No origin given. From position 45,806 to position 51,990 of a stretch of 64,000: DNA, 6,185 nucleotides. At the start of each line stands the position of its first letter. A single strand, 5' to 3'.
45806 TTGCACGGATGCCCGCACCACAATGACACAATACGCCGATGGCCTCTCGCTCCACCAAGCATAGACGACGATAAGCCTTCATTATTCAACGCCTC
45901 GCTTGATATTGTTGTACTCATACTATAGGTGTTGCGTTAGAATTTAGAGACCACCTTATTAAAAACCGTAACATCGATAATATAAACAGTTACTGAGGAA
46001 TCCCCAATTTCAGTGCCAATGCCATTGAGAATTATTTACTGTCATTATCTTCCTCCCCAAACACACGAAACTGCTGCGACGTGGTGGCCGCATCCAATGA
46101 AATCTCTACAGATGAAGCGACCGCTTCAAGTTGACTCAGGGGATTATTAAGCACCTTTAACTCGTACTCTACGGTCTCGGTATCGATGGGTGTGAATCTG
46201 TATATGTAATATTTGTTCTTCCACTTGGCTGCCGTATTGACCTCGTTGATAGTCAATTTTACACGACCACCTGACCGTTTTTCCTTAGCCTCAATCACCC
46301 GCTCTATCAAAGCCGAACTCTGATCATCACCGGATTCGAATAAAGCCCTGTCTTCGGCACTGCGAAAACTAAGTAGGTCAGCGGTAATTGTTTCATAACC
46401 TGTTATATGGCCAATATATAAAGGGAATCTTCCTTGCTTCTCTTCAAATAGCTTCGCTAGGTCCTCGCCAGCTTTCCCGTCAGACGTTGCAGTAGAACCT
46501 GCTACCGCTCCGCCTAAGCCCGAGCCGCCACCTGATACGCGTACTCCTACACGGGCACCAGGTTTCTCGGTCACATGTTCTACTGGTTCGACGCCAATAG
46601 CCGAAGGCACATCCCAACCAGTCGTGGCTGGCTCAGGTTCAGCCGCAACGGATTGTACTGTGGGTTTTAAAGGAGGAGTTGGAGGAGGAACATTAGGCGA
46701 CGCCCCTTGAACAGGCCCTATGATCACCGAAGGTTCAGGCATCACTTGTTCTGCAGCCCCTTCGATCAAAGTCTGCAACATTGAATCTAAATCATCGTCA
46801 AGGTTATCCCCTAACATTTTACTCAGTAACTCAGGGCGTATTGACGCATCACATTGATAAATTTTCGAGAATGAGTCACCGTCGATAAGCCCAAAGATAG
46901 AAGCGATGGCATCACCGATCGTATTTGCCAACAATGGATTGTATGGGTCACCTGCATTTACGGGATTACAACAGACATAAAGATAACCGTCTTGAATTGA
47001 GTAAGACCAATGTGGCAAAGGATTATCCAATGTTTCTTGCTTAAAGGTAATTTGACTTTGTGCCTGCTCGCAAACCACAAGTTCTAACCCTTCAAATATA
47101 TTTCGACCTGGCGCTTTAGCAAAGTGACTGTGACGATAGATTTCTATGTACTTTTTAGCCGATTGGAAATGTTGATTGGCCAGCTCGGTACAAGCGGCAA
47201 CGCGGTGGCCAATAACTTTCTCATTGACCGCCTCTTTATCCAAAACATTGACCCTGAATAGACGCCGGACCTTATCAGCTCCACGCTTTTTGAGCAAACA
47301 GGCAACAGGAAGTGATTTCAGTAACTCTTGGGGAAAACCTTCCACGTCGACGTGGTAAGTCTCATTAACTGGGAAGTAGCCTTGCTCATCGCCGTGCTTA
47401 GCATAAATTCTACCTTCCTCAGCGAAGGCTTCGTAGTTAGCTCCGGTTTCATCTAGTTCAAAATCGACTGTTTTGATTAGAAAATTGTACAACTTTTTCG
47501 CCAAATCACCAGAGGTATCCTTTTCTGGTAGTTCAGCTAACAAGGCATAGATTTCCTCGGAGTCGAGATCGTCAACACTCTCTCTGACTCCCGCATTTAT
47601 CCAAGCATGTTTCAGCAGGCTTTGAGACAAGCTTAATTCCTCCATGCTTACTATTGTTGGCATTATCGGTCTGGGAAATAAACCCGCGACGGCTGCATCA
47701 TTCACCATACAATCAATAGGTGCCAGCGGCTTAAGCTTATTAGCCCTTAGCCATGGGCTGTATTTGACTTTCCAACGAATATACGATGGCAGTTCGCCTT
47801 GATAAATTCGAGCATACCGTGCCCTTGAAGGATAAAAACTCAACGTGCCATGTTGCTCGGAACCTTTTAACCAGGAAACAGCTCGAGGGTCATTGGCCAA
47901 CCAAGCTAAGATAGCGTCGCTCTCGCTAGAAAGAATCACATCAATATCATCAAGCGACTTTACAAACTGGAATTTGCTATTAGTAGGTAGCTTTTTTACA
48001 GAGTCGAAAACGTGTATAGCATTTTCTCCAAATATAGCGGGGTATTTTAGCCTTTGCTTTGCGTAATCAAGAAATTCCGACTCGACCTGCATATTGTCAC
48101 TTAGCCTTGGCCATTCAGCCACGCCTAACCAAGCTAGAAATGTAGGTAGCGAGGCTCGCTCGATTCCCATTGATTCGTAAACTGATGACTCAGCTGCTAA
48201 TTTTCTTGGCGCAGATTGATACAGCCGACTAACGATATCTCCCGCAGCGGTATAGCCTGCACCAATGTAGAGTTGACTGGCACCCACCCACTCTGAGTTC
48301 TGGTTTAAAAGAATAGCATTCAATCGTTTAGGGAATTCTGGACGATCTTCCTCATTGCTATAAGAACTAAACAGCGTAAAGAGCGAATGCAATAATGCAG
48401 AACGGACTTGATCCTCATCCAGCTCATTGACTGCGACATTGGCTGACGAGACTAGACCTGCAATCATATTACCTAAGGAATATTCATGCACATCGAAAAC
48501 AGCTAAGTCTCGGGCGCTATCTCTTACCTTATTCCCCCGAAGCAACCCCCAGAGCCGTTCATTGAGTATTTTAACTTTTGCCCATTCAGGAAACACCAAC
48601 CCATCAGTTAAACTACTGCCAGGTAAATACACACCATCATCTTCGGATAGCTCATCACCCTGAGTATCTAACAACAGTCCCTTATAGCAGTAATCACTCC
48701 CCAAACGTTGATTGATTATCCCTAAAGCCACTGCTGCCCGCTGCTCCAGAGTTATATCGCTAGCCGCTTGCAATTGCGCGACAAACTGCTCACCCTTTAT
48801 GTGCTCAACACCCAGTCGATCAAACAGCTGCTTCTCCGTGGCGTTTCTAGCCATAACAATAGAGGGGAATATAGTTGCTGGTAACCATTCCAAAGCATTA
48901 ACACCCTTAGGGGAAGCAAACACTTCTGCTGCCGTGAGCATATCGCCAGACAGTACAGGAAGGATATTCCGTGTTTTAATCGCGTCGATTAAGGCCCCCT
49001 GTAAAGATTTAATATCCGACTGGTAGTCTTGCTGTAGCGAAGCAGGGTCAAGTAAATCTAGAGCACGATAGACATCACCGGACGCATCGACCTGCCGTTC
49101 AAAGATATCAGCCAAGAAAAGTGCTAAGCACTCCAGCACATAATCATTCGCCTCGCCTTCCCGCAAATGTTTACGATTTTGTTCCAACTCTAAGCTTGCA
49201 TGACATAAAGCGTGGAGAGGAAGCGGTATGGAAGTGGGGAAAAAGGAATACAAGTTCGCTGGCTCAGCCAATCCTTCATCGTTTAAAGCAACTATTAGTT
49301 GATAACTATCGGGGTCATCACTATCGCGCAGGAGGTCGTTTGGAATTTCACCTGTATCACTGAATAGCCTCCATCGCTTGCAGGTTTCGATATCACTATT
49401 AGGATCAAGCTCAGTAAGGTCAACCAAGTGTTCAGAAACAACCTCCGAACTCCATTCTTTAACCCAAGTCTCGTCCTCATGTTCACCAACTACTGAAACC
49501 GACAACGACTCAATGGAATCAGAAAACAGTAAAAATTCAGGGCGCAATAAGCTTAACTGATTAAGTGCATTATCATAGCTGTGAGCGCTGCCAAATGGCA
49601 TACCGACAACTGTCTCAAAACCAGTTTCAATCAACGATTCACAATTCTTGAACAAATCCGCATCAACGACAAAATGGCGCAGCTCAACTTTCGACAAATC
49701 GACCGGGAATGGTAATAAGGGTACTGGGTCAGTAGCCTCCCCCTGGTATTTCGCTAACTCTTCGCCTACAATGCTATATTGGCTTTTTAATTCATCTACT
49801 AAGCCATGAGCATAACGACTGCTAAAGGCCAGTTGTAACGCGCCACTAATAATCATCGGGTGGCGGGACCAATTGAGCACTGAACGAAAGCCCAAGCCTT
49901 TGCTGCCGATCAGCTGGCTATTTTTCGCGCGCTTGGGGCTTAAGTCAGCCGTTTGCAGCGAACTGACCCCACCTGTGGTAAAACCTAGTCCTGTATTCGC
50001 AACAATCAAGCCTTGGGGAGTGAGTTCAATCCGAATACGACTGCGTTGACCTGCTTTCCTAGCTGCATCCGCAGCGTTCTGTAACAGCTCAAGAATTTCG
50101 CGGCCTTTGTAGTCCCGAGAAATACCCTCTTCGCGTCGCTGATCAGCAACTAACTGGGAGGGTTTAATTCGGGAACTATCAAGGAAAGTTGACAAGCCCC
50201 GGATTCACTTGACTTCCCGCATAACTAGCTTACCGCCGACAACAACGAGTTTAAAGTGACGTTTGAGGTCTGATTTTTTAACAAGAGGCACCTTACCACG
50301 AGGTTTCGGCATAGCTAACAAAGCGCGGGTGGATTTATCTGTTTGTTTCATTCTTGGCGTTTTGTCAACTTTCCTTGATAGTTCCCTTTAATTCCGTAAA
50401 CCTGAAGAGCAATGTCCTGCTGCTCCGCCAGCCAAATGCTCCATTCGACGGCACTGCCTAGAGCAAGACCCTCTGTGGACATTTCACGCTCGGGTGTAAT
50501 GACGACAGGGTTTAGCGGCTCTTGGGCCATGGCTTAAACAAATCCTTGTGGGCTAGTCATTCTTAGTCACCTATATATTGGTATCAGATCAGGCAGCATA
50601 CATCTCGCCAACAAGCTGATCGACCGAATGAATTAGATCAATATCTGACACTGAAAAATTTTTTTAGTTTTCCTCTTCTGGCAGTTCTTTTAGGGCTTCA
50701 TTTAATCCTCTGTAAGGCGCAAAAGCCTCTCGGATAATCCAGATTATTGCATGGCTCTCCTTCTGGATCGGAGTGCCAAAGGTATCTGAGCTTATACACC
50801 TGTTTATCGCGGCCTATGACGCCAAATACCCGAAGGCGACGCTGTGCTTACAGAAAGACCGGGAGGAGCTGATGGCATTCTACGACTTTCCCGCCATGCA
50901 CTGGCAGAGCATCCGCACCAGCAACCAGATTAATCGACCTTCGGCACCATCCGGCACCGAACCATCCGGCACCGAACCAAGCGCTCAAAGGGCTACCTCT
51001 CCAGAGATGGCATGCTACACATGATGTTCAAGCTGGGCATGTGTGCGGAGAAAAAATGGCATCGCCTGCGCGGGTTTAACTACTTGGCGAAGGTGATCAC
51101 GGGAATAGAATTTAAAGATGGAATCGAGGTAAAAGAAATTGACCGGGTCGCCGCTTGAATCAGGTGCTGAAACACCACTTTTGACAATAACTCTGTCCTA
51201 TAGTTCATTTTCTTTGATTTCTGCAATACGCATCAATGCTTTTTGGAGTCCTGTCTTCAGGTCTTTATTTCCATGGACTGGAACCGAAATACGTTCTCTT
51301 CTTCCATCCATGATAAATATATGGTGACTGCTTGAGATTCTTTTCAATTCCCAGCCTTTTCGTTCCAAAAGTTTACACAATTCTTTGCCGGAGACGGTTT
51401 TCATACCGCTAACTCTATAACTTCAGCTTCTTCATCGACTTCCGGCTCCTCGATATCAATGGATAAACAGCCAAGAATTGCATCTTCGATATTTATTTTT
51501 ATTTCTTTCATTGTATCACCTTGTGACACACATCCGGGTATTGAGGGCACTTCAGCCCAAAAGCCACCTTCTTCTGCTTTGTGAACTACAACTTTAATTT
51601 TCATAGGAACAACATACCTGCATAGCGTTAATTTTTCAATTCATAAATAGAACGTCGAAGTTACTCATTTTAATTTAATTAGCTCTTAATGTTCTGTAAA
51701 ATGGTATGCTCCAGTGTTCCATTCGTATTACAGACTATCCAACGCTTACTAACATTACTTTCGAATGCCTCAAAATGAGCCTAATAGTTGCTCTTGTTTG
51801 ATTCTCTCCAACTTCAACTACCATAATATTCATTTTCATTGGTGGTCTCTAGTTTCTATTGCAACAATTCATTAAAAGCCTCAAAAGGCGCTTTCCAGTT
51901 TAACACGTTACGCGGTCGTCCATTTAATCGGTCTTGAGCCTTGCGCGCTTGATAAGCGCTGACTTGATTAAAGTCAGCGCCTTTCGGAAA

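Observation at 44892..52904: Intact IS30 composite transposon with a 3-bp TSD precisely splits an iolB paralog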

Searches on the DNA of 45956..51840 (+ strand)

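Call 59: search_dna_similar(query=window:45956-51840:+, collection=plasmids, mode=distant, max_rows=10)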
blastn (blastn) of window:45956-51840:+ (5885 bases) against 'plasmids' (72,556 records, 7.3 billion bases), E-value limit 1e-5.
Records with a match: 80; places in all: 152; records where one place covers at least 80% of the query: 0.
Best place of each record, by identity: 60-80% 80.
By first word of the organism name: Bradyrhizobium 10; Pseudomonas 9; Burkholderia 8; Salmonella 7; Aeromonas 6; Persicobacter 4; Paraburkholderia 4; Pandoraea 4; Leisingera 3; Acidithiobacillus 3; and 17 more.
By predicted mobility (MOB-suite, as given by PLSDB): non-mobilizable 38; conjugative 29; mobilizable 13.
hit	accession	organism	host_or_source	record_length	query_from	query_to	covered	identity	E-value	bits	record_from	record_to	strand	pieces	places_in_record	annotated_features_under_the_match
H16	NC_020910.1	Octadecabacter arcticus 238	150 km offshore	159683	4845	5239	7%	71.9%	6e-50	208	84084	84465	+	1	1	IS256-like element ISOan6 family transposase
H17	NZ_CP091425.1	Methylobacter sp. YRD-M1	isolate,wetland soil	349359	4858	5238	6%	73.4%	2e-56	230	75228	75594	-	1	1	IS256 family transposase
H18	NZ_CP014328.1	Falsihalocynthiibacter arcticus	such as cell culture,marine sediment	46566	4845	5238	7%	70.8%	1e-45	194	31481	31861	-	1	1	IS256 family transposase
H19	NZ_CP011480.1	Hoeflea sp. IMCC20628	-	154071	4858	5242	7%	72.4%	5e-51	213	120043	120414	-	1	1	IS256 family transposase | toll/interleukin-1 receptor domain-containing protein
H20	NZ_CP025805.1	Sulfitobacter sp. SK012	Marine Sediment,North Sea (sediment)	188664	4858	5239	6%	72.5%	4e-52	216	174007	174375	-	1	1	IS256 family transposase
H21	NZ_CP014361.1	Methylomonas sp. DH-1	cell culture,waste sludge of a brewery ...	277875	4862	5239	6%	71.0%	9e-42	182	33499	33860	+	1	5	IS256 family transposase | hypothetical protein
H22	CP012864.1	Persicobacter sp. JZB09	cell culture,soil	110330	4860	5166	5%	68.1%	1e-20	112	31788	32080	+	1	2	record has no annotation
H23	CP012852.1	Persicobacter sp. JZB09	cell culture,soil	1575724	4860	5166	5%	67.9%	1e-21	115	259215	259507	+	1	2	none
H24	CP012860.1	Persicobacter sp. JZB09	cell culture,soil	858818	4860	5166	5%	67.9%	1e-21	115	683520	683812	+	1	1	record has no annotation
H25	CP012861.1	Persicobacter sp. JZB09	cell culture,soil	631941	4860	5166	5%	67.1%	6e-19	105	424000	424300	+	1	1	record has no annotation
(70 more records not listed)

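Call 60: search_dna_similar(query=window:45956-51840:+, collection=phages, mode=distant, max_rows=10)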
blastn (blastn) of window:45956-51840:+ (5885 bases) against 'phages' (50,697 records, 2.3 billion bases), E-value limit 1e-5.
No match.
